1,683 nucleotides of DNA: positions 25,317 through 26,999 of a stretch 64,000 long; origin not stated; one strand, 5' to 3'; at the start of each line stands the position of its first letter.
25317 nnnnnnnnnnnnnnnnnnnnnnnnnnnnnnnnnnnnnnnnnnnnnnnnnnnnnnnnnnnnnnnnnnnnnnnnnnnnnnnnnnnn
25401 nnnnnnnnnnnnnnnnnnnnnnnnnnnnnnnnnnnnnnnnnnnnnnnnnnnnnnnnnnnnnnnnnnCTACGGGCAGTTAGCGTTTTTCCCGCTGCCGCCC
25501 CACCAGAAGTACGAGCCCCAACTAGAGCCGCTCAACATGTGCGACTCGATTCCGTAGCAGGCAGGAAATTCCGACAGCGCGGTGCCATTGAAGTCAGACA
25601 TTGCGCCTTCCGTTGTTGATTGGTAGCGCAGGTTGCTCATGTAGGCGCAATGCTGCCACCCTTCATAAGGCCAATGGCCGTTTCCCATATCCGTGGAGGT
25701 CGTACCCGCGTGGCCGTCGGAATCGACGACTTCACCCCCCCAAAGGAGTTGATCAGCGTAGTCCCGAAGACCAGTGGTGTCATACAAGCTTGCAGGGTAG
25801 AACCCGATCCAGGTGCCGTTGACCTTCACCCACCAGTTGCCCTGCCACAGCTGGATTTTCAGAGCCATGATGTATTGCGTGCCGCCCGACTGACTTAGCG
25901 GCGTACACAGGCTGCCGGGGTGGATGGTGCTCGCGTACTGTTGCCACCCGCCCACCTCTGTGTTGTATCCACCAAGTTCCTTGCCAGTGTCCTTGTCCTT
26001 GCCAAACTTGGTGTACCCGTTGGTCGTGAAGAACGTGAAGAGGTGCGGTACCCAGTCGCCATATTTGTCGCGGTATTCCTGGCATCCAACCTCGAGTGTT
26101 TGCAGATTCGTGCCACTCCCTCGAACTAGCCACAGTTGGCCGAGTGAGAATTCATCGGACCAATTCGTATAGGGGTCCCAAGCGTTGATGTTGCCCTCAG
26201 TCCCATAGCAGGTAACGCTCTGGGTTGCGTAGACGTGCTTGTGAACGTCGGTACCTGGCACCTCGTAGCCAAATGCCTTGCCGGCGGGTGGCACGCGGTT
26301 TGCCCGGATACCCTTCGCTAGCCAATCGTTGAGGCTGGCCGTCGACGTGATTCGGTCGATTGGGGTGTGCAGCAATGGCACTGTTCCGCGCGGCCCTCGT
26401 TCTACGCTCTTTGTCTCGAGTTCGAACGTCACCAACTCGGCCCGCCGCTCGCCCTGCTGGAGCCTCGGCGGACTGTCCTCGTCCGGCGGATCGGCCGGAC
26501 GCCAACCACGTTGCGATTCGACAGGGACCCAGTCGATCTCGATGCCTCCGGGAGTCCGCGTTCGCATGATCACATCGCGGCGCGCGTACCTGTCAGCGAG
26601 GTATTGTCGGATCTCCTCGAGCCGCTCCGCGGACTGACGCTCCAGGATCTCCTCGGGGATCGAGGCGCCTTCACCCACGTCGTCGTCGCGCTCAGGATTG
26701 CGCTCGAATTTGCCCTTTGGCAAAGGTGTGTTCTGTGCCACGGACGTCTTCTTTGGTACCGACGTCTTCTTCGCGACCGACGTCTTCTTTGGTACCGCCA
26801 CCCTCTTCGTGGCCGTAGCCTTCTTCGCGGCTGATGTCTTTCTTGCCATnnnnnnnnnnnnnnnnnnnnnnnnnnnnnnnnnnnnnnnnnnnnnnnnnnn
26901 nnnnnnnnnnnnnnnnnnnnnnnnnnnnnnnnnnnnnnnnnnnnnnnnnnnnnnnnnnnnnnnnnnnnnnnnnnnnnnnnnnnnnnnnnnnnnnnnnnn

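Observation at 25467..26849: Plant-type neprosin glutamic peptidase in a mycobacterium, with a histone-like Lys-rich tail instead of a signal peptide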

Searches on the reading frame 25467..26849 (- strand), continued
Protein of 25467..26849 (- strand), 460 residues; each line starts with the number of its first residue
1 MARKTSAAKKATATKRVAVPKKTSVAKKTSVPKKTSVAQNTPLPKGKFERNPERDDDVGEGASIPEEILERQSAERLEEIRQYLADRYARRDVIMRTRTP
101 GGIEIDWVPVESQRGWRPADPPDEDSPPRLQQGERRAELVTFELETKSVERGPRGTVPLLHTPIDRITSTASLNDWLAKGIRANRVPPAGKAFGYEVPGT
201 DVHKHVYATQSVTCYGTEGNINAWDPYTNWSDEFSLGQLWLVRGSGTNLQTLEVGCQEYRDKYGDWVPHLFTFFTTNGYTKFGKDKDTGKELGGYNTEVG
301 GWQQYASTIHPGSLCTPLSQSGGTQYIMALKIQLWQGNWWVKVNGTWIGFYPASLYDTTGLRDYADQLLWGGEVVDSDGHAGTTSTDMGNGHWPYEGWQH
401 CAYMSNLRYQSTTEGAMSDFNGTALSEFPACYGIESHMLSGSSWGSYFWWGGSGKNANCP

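Call 19: find_related_loci(query=A2, collection=genome_contigs, flank=8000)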
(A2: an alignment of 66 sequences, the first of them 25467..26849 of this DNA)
Query A2 (460 aa) in genome_contigs; peptide patterns used: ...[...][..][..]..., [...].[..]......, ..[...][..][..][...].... (x = any residue, [..] = any of these).
152 stretches matched a pattern; 107 encode a relative of the query (tblastn E <= 1e-3); the best 80 are kept; 80 distinct loci.
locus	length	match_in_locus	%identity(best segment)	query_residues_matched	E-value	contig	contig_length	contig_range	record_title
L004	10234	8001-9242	77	42-460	0e+0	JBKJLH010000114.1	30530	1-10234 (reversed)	MAG: Lacisediminihabitans sp. isolate ant_bin.275 k117_3575890, whole genome shotgun sequence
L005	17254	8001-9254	76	38-460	0e+0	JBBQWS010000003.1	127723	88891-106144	MAG: Actinomycetes bacterium isolate Co_metawrap_2071 Cmw_2071_k141_24022279_length_127723_cov_14.0000, whole genome sho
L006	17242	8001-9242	70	48-460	0e+0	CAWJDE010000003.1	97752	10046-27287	MAG: uncultured Chloroflexia bacterium isolate MFD04944.bin.1.58 genome assembly, contig: contig_20983, whole genome sho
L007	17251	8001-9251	59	46-460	1e-161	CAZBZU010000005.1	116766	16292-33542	MAG TPA_asm: uncultured bacterium isolate binchicken_co151_293 genome assembly, contig: NODE_142_length_116766_cov_14.10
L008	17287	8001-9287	56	29-460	8e-155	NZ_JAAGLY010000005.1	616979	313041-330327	Streptomyces sp. SID13726 NODE_5_length_616979_cov_81.8957_ID_9/0, whole genome shotgun sequence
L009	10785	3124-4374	55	43-460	3e-150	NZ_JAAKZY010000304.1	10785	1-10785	Streptomyces scabichelini strain HC44 HC44_contig_304_length_10785_coverage_107.5_0.98, whole genome shotgun sequence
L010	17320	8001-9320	56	33-460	5e-150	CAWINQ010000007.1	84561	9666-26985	MAG: uncultured Actinomycetota bacterium isolate MFD05442.bin.3.622 genome assembly, contig: contig_72921, whole genome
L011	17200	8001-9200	54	44-460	5e-143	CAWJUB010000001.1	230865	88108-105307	MAG: uncultured Actinomycetota bacterium isolate MFD09018.bin.2.22 genome assembly, contig: contig_10129, whole genome s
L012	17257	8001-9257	56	49-460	2e-143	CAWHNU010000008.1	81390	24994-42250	MAG: uncultured Acidimicrobiales bacterium isolate MFD04850.bin.2.134 genome assembly, contig: contig_53444, whole genom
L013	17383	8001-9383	51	11-460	1e-142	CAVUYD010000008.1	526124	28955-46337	MAG: uncultured Actinomycetes bacterium isolate MFD05942.bin.2.133 genome assembly, contig: contig_6410, whole genome sh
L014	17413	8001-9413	49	3-460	1e-142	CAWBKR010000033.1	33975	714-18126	MAG: uncultured Actinomycetota bacterium isolate MFD05747.bin.2.165 genome assembly, contig: contig_93861, whole genome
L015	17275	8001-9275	52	34-460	2e-137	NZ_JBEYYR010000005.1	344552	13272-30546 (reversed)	Streptomyces sp. NPDC046727 NPDC046727_66_C10.ctg-0005, whole genome shotgun sequence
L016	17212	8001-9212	51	49-457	2e-136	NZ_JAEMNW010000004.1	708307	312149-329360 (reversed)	Antrihabitans sp. YC2-6 contig4, whole genome shotgun sequence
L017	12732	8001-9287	52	46-460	2e-136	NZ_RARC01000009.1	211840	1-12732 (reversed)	Mycolicibacterium stellerae strain CECT 8783 NODE_9, whole genome shotgun sequence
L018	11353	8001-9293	54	46-460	1e-140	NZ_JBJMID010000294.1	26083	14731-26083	MAG: Mycobacterium sp. isolate H3_16_all_fractions_metab_conc_118_66_0 k255_7135773, whole genome shotgun sequence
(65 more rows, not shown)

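Call 24: predict_structure(alignment_id=A2)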
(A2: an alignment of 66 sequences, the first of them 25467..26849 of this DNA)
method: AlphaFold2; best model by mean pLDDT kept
length: 460 residues; sequences in the alignment: 66
mean_pLDDT: 81.9   pTM: 0.82
mean pLDDT of the five models: 81.9, 79.4, 79.3, 79.1, 79.0
residues with pLDDT >= 90: 259; 70-90: 96; 50-70: 40; < 50: 65
segments of 3 or more residues with pLDDT < 50: 1-4, 6-28, 30-33, 56-62, 183-199, 280-287
pLDDT, mean of each block of 10 residues (from residue 1): 43 43 44 54 75 57 62 87 93 96 96 85 91 90 96 97 90 78 43 41 88 98 93 94 88 95 94 75 47 61 96 96 96 97 98 92 97 85 84 92 96 94 92 91 89 81
secondary structure, 60 per line:
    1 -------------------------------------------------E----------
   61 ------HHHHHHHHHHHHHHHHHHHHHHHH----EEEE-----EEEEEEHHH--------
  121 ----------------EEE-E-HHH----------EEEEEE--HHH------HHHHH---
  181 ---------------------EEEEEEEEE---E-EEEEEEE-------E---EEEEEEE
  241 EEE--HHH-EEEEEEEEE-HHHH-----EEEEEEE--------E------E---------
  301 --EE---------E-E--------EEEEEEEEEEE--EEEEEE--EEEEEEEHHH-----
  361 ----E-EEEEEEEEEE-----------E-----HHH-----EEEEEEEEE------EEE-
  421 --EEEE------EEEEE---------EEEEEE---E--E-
elements in order: H67-90 E95-98 E104-109 E137-139 E156-161 H173-177 E202-210 E216-222 E234-243 E250-258 H260-263 E269-275 E325-335 E338-343 E346-352 E367-376 E402-410 E417-419 E423-426 E433-437 E447-452

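Call 28: fold_search(model_id=the predicted structure, library=pdb)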
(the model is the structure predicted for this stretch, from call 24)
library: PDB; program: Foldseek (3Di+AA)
matches with E <= 10: 987; with E <= 0.001: 18
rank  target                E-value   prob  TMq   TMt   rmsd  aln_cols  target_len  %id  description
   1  7zu8_A                5.4e-24  1.00  0.58  0.78   7.0       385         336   26  Crystal Structure of the zymogen form of the glutamic-class prolyl-endopeptidase neprosin at 2.05 A resolution in pres (released 2022-08-10)
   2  7zva_A                6.0e-24  1.00  0.58  0.78   7.0       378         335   26  Crystal Structure of the native zymogen form of the glutamic-class prolyl-endopeptidase neprosin at 1.80 A resolution. (released 2022-08-10)
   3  7zvc_A                1.2e-21  1.00  0.49  0.86   2.2       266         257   31  Second crystal form of the mature glutamic-class prolyl-endopeptidase neprosin at 1.85 A resolution. (released 2022-08-10)
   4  7zvb_A                1.6e-21  1.00  0.48  0.84   2.2       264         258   30  Crystal Structure of the mature form of the glutamic-class prolyl-endopeptidase neprosin at 2.35 A resolution. (released 2022-08-10)
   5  9qr8_A                2.2e-21  1.00  0.49  0.86   2.2       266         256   31  Gliadin degrading prolyl endopeptidase Celiacase (neprosin C334V) (released 2025-10-22)
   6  1cpm                  3.4e-04  1.00  0.26  0.49   6.3       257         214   12  NATIVE-LIKE IN VIVO FOLDING OF A CIRCULARLY PERMUTED JELLYROLL PROTEIN SHOWN BY CRYSTAL STRUCTURE ANALYSIS (released 1994-06-22)
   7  4bme_B                5.2e-04  0.99  0.19  0.46   8.6       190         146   14  Crystal structure of the N terminal domain of human Galectin 8, F19Y mutant (released 2014-03-19)
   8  5duu_A                5.2e-04  0.99  0.16  0.46   8.4       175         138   12  Crystal structure of the human galectin-4 N-terminal carbohydrate recognition domain in complex with glycerol (released 2016-02-17)
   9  5gzd_A                5.8e-04  0.99  0.19  0.45   8.3       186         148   14  Galectin-8 N-terminal domain carbohydrate recognition domain (released 2016-12-21)
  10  5duu_B                7.2e-04  0.99  0.17  0.47   7.8       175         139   11  Crystal structure of the human galectin-4 N-terminal carbohydrate recognition domain in complex with glycerol (released 2016-02-17)
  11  5duu_C                7.6e-04  0.99  0.16  0.44   8.3       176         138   12  Crystal structure of the human galectin-4 N-terminal carbohydrate recognition domain in complex with glycerol (released 2016-02-17)
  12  7n57_B                8.4e-04  1.00  0.19  0.52   6.8       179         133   12  Crystal structure of R20A human Galectin-7 mutant in presence of lactose (released 2023-01-25)
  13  6l6c                  8.4e-04  1.00  0.19  0.48   6.9       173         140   10  X-ray structure of human galectin-10 in complex with D-arabinose (released 2020-03-04)
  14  2gal_A                8.9e-04  0.99  0.17  0.46   7.6       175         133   10  CRYSTAL STRUCTURE OF HUMAN GALECTIN-7 IN COMPLEX WITH GALACTOSE (released 1998-11-04)
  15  4bme_A                8.9e-04  0.98  0.18  0.43   7.7       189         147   13  Crystal structure of the N terminal domain of human Galectin 8, F19Y mutant (released 2014-03-19)
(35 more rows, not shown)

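Call 38: find_encoding_contigs(protein=P0002, flank=8000, max_places=3)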
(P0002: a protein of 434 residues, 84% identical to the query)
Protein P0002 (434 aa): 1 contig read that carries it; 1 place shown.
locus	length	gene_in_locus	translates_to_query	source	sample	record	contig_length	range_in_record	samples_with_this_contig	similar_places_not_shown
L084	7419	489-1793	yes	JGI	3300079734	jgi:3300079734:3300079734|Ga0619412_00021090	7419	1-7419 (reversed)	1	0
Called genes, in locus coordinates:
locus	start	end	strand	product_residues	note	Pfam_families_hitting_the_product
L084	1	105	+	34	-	?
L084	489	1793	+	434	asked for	PF03080:Neprosin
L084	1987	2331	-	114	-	PF01844:HNH (weak)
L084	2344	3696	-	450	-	PF00823:PPE, PF12484:PPE-SVP, PF09851:SHOCT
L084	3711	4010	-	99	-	PF00934:PE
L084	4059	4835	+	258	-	PF05305:DUF732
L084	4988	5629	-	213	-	PF24838:8xMP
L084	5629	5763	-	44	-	-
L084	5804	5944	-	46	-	-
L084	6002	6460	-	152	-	PF05305:DUF732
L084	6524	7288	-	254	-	PF00106:adh_short, PF13460:NAD_binding_10 (weak), PF13561:adh_short_C2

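Call 52: find_encoding_contigs(protein=P0044, flank=8000, max_places=1)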
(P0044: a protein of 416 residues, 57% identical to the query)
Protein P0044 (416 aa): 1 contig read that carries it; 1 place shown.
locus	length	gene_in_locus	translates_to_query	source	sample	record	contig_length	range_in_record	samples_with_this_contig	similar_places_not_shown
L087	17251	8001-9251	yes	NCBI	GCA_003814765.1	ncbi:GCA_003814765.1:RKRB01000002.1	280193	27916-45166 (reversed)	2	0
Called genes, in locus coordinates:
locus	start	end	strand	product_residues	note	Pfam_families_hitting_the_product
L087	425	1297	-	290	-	-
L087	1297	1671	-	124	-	PF19739:DUF6228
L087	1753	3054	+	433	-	PF01656:CbiA (weak), PF06564:CBP_BcsQ (faint), PF13614:AAA_31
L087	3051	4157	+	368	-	PF02195:ParB_N (weak), PF17762:HTH_ParB (weak)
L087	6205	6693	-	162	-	-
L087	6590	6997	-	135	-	PF00561:Abhydrolase_1 (weak), PF12697:Abhydrolase_6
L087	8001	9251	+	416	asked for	PF03080:Neprosin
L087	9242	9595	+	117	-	-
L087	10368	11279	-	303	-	-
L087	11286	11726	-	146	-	PF13561:adh_short_C2, PF00106:adh_short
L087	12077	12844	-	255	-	PF00106:adh_short, PF08659:KR (faint), PF13561:adh_short_C2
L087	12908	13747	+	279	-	PF00126:HTH_1, PF03466:LysR_substrate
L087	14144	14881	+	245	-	-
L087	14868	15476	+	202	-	PF02661:Fic (weak)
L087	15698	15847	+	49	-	-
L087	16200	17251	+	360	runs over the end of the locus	PF09250:Prim-Pol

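Call 53: find_encoding_contigs(protein=P0035, flank=8000, max_places=1)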
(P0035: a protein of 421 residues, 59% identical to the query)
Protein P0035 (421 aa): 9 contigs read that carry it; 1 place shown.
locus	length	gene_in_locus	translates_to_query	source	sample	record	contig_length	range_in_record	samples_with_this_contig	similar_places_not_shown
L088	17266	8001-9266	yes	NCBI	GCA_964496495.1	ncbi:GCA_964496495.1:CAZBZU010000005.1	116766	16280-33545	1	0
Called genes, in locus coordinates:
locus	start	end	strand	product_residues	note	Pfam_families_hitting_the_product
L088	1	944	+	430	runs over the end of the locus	PF08450:SGL (weak), PF01436:NHL (faint), PF07494:Reg_prop (faint), PF20067:SSL_N (faint), PF24684:Vgb_lyase (faint)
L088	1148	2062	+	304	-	PF00005:ABC_tran, PF13304:AAA_21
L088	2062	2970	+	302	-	-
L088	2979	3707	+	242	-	PF01569:PAP2, PF14378:PAP2_3 (weak)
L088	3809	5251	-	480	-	PF03572:Peptidase_S41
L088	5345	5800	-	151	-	-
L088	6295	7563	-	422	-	PF07494:Reg_prop (faint), PF13449:Phytase-like (faint), PF01436:NHL (faint), PF08450:SGL (faint), PF20067:SSL_N (faint), PF22807:TrAA12 (faint), PF23500:DUF7133 (faint)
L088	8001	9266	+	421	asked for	PF03080:Neprosin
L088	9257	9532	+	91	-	-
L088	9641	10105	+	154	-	-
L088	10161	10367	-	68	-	-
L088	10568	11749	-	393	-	PF01566:Nramp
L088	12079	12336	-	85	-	-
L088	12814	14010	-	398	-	-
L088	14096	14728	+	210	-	PF00072:Response_reg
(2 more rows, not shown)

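Call 63: search_protein_representatives(protein=window:25467-26849:-)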
Query: 460 residues. Proteins with E-value up to 0.001 (for the whole library): 2086; up to 1e-10: 1141; up to 1e-30: 267. The best 150 are listed.
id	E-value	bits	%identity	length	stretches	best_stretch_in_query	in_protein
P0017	5.8e-174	595.8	65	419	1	45-460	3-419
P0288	9.9e-113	393.9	61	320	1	45-362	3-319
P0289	6.8e-105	368.0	57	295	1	160-460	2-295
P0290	1.2e-94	334.2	45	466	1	74-460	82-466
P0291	2.2e-94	333.3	45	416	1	74-454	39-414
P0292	6.0e-93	328.6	53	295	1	164-460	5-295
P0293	1.7e-86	307.3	43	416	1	50-454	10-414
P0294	7.8e-74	265.6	44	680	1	78-455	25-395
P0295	2.0e-73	264.3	41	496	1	77-455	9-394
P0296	4.8e-73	263.0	43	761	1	79-454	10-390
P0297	5.1e-70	253.0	42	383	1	87-454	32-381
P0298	7.5e-70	252.4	43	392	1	137-455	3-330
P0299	4.2e-68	246.7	39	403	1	77-455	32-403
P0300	8.6e-68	245.7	42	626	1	79-457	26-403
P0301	7.1e-67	242.6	65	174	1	240-417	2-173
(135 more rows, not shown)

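Call 65: find_related_loci(query=window:25467-26849:-, collection=metagenome_contigs, flank=3000)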
Query window:25467-26849:- (460 aa) in metagenome_contigs; peptide patterns used: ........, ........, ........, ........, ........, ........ (x = any residue, [..] = any of these).
79 stretches matched a pattern; 26 encode a relative of the query (tblastn E <= 1e-3); 26 distinct loci.
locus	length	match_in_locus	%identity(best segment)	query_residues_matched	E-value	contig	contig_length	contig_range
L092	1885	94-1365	80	31-460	0e+0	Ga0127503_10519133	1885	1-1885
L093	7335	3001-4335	64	5-460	0e+0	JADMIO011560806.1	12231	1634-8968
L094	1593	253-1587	60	7-460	0e+0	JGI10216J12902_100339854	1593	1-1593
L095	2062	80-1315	63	46-460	0e+0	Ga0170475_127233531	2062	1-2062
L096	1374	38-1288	61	46-460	0e+0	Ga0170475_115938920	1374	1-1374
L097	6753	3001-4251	59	46-460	7e-163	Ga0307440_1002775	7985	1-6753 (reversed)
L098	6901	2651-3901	59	46-460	8e-163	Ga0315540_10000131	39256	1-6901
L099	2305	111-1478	55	4-460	4e-169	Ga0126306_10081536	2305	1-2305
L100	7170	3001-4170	57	67-460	5e-151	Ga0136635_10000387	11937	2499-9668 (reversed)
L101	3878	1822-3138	54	25-460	3e-153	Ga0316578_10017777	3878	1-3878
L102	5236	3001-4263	55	45-460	8e-149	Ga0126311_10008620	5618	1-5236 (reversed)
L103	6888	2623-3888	54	49-460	8e-144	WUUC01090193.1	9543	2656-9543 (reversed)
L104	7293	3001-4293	54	46-460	2e-143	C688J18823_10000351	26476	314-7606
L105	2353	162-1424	54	46-460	7e-153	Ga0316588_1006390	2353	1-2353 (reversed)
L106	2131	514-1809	51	37-460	2e-145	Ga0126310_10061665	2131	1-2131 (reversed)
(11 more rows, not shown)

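Call 78: search_dna_similar(query=window:25467-26849:-, collection=plasmids, mode=protein, max_rows=15)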
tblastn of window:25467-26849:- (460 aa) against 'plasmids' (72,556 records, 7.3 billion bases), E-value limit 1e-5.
Records with a match: 3; places in all: 3; records where one place covers at least 80% of the query: 2.
Best place of each record, by identity: <60% 3.
By first word of the organism name: Novosphingobium 2; Streptomyces 1.
By predicted mobility (MOB-suite, as given by PLSDB): conjugative 1; non-mobilizable 1; mobilizable 1.
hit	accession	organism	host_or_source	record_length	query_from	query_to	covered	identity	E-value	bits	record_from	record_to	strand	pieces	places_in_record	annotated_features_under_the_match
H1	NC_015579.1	Novosphingobium sp. PP1Y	-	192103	25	423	87%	26.4%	3e-27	122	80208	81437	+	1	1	neprosin family prolyl endopeptidase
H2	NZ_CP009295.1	Novosphingobium pentaromativorans US6-1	mud sediment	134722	25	423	87%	26.4%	5e-27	122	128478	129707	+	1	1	neprosin family prolyl endopeptidase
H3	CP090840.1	Streptomyces viridifaciens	Whole organism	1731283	73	434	79%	27.9%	5e-26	119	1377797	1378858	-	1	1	neprosin family protein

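Call 79: search_dna_similar(query=window:25467-26849:-, collection=phages, mode=protein, max_rows=10)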
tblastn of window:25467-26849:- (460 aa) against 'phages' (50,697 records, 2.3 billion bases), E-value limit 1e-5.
No match.

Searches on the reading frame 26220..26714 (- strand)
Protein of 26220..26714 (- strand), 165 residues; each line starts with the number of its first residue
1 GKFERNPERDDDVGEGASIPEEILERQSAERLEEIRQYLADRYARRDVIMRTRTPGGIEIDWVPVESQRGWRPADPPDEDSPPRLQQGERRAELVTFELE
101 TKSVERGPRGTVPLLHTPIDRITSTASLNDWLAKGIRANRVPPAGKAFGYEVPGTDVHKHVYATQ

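Call 33: search_protein_families(library=pfam, proteins=[window:26220-26714:-], max_evalue=10)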
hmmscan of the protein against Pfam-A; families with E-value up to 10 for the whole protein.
window:26220-26714:- (165 aa): 0 families
